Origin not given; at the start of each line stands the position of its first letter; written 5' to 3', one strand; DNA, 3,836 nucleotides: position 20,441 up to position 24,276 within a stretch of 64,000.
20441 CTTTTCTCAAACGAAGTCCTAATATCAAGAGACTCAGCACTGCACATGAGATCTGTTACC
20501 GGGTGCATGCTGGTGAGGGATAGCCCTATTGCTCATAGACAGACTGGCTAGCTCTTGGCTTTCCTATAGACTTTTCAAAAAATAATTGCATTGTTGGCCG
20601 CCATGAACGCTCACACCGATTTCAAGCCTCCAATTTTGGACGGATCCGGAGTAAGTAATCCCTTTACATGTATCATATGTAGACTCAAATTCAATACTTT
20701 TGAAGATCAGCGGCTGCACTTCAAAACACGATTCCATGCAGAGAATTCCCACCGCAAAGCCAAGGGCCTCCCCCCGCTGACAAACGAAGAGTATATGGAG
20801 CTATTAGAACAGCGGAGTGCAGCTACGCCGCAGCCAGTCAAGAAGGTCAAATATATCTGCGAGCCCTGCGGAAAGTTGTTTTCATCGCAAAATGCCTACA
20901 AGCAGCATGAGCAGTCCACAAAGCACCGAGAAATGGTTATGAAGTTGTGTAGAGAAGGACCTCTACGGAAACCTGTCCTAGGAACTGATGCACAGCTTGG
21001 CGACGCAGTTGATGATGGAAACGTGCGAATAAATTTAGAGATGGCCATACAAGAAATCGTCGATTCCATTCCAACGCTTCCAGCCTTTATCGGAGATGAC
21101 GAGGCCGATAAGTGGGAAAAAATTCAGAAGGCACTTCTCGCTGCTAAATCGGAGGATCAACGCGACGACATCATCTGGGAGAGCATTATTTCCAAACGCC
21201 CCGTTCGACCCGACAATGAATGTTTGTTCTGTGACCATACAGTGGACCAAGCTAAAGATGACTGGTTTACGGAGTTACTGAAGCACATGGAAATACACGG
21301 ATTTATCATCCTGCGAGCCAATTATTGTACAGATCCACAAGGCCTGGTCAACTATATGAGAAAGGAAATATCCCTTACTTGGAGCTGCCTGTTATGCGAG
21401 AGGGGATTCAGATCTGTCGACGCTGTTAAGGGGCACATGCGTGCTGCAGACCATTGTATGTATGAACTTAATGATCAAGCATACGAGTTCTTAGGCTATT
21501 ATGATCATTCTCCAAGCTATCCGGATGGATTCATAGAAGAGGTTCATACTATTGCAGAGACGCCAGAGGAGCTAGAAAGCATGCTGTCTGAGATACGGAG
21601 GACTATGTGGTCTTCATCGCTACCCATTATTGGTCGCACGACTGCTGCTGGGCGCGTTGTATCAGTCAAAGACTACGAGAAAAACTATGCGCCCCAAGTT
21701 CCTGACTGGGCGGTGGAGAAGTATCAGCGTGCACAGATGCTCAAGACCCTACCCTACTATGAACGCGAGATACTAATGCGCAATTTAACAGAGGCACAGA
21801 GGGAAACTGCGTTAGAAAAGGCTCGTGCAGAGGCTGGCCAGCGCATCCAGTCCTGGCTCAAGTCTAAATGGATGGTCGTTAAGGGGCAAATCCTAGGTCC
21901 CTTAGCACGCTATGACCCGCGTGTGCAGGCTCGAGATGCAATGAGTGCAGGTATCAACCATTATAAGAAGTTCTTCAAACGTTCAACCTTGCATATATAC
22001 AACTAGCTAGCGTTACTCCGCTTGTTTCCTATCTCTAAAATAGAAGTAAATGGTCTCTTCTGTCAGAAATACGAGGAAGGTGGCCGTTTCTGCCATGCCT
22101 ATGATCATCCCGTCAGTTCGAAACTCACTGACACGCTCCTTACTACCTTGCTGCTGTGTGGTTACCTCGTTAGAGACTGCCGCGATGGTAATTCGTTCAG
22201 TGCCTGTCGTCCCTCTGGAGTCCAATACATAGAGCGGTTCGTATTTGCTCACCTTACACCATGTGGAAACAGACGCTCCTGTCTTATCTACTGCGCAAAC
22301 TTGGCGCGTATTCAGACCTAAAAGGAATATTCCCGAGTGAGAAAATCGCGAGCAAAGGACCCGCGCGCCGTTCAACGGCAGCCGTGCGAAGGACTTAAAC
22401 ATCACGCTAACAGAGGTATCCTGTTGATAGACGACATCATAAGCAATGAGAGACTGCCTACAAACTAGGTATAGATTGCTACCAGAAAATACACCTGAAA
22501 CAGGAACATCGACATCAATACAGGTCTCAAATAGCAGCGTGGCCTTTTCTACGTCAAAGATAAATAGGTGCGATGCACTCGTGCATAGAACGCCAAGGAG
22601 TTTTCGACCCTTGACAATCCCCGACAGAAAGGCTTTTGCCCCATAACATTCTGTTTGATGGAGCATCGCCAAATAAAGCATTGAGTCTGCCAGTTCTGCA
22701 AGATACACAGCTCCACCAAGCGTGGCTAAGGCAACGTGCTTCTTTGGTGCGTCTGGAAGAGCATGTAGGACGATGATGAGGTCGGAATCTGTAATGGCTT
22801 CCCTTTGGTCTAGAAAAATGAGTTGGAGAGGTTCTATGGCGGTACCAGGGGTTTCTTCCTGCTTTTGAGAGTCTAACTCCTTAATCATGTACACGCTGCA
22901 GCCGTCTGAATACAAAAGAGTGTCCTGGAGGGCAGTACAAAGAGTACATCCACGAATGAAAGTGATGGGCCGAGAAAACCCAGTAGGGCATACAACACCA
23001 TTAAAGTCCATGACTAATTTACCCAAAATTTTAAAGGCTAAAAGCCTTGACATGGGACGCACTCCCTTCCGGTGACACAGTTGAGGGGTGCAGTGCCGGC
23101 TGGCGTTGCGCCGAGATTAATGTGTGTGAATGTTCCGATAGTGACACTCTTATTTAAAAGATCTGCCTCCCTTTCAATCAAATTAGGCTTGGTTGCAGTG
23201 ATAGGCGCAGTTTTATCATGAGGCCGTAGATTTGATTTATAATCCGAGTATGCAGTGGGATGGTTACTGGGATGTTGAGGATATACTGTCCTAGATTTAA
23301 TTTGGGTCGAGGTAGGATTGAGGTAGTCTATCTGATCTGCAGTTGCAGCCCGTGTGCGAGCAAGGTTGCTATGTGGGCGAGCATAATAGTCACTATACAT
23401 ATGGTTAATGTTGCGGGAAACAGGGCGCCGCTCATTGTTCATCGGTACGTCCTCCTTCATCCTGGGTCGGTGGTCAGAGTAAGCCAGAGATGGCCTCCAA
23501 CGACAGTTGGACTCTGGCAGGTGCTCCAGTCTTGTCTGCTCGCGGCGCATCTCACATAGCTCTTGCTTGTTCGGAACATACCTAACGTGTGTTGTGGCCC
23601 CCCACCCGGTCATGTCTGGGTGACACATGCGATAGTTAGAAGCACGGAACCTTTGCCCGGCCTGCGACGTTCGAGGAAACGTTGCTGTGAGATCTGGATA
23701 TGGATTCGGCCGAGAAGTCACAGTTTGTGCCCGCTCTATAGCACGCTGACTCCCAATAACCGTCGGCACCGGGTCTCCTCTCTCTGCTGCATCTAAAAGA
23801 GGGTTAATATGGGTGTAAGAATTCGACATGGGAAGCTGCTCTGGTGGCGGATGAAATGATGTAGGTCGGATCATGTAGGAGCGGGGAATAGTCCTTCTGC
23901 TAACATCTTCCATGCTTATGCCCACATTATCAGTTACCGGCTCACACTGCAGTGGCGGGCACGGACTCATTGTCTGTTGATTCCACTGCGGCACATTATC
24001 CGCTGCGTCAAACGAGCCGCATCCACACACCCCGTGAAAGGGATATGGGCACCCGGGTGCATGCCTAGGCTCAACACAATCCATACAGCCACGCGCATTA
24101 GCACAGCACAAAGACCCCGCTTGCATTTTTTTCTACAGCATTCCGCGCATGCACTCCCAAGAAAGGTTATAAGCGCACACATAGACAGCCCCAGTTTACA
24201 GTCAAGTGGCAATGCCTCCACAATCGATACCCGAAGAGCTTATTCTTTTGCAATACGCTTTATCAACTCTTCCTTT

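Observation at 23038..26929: Tandem head-to-tail array of small paralogous genes sharing an N-terminal H-A-x-(D/G)-C-P…C-(T/G)-C-G motif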

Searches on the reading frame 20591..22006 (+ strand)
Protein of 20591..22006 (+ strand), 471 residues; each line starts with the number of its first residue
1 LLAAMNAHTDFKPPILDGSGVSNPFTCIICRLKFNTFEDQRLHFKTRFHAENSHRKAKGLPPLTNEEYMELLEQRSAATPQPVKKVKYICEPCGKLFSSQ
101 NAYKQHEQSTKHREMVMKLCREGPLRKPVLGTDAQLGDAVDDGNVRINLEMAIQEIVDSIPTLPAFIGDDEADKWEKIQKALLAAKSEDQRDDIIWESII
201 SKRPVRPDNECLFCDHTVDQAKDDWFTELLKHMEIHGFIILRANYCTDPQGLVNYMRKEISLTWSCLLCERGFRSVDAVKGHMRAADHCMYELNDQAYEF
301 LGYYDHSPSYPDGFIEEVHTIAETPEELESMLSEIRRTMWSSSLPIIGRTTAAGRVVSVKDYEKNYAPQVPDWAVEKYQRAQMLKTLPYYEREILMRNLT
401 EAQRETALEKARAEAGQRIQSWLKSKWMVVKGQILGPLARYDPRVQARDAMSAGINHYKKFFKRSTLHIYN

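Call 7: search_protein_families(library=pfam, proteins=[window:20591-22006:+], max_evalue=1)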
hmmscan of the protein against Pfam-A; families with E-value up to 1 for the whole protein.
window:20591-22006:+ (471 aa): 13 families
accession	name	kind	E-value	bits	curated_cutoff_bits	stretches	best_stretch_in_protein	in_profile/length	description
PF12756.13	zf-C2H2_2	-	4.7e-26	91.4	26.9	1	210-310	1-99/100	C2H2 type zinc-finger (2 copies)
PF12171.14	zf-C2H2_jaz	-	4.7e-10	39.8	22.6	1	87-113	1-27/27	Zinc-finger double-stranded RNA-binding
PF13894.12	zf-C2H2_4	-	1.4e-07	32.1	27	2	88-108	1-21/24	C2H2-type zinc finger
PF12874.13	zf-met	-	2.4e-07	31.3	21.2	1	88-112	1-25/25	Zinc-finger of C2H2 type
PF25095.1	C2H2-zf_KIN17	-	5.8e-05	23.7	27.7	1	87-114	2-29/30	KIN17 C2H2-type zinc finger domain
PF23102.1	Zf-C2H2_ZNF451_2nd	-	0.00072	19.9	30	1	25-62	1-36/39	Second Zinc fingers C2H2 type, ZNF451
PF23447.1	DUF7128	-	0.0036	17.6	25.7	1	88-109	13-34/44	Domain of unknown function (DUF7128)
PF10955.13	Fin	-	0.008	16.9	23.7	1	51-107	20-72/76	Anti-sigma-F factor Fin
PF08790.17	zf-LYAR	-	0.036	14.4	20.7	0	88-108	1-20/28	LYAR-type C2HC zinc finger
PF06220.18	zf-U1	-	0.13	12.5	22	1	87-117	3-35/38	U1 zinc finger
PF13465.12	zf-H2C2_2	-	0.84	10.6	40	0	23-36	13-26/26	Zinc-finger double domain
PF02148.25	zf-UBP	-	0.92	10.2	22.7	0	88-113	11-39/63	Zn-finger in ubiquitin-hydrolases and other protein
PF14441.12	OTT_1508_deam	-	0.93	9.9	27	0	26-56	31-55/64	OTT_1508-like deaminase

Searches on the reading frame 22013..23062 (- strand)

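Call 7: search_protein_families(library=pfam, proteins=[window:22013-23062:-], max_evalue=1)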
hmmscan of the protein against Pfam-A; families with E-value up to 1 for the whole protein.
window:22013-23062:- (349 aa): 1 family
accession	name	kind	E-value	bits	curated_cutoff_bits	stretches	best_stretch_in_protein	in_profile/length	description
PF21379.2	Gp6-like_1st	-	0.079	13.2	27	1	192-228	24-58/74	Baseplate wedge protein gp6-like, helical domain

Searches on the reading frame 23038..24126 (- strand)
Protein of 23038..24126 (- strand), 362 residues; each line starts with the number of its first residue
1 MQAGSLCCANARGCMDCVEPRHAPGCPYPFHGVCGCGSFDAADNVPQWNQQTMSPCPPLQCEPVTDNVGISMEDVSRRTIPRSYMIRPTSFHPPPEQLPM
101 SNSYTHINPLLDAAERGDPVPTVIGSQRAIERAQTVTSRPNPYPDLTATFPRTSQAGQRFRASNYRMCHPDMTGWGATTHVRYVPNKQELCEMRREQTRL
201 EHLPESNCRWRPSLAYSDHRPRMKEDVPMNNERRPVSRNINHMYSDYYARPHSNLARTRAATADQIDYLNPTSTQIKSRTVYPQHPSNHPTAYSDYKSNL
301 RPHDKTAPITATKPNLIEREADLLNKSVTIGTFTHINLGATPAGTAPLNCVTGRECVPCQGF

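Call 7: search_protein_families(library=pfam, proteins=[window:23038-24126:-], max_evalue=1)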
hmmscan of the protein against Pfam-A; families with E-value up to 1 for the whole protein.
window:23038-24126:- (362 aa): 0 families

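Call 21: find_homologous_proteins(query=window:23038-24126:-, max_evalue=1)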
Query window:23038-24126:- (362 aa): 4 proteins with E <= 1 among 1225 candidates.
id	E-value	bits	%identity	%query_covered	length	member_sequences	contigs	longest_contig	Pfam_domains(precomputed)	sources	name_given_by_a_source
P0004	1.4e-250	849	99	100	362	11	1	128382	-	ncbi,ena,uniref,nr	ncbi:Hypothetical protein DHA2_152734 [Giardia duodenalis]|uniref:Uncharacterized protein n=1 Tax=Gi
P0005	6.9e-205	699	81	100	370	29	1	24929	-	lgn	-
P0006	3.4e-200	683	79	100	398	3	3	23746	-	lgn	-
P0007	7.3e-119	416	100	49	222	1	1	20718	-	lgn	-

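Call 41: search_protein_families(library=pfam, proteins=[window:23038-24126:-], max_evalue=10)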
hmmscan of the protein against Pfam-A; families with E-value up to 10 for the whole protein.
window:23038-24126:- (362 aa): 0 families

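Call 52: search_solved_structures(query=A5, max_evalue=10, show_alignments=2)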
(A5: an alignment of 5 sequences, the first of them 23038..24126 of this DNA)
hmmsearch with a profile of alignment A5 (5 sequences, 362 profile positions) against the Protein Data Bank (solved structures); distinct sequences matched with E-value up to 10: 1.
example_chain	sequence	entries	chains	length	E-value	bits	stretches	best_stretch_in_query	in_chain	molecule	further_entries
4z8n_A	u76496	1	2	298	3.7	10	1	243-309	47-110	Reticulocyte-binding protein 2a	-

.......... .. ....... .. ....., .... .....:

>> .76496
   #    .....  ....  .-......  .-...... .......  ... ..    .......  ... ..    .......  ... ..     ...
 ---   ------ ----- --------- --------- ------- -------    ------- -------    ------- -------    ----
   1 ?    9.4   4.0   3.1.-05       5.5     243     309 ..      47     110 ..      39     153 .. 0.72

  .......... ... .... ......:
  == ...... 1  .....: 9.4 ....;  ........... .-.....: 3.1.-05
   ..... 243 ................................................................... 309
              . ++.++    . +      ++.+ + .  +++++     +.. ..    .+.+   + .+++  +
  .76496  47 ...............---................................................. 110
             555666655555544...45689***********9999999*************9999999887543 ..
